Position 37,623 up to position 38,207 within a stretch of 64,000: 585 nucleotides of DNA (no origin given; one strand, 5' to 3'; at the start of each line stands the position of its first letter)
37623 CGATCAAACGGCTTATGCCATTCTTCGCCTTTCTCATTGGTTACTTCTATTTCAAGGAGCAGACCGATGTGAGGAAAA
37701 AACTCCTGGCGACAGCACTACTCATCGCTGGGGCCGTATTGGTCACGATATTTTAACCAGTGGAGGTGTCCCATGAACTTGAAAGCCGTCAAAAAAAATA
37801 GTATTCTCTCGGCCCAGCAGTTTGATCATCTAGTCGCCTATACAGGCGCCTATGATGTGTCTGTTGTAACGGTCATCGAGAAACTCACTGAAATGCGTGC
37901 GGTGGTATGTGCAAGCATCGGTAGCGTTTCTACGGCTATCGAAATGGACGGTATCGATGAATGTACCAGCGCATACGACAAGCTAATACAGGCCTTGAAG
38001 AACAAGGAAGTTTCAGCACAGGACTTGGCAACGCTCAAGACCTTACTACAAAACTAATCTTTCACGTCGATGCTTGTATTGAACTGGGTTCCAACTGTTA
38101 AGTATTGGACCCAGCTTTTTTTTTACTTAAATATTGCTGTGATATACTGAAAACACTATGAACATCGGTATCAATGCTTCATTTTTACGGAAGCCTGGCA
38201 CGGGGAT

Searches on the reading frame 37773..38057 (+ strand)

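Call 104: search_protein_families(library=pfam, proteins=[window:37773-38057:+], max_evalue=0.01)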
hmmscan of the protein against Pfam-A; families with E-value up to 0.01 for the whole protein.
window:37773-38057:+ (94 aa): 1 family
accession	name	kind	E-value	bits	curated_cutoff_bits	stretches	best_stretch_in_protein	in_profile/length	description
PF03213.20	Pox_P35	-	0.0039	16.9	22.3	1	6-47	159-200/323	Poxvirus P35 protein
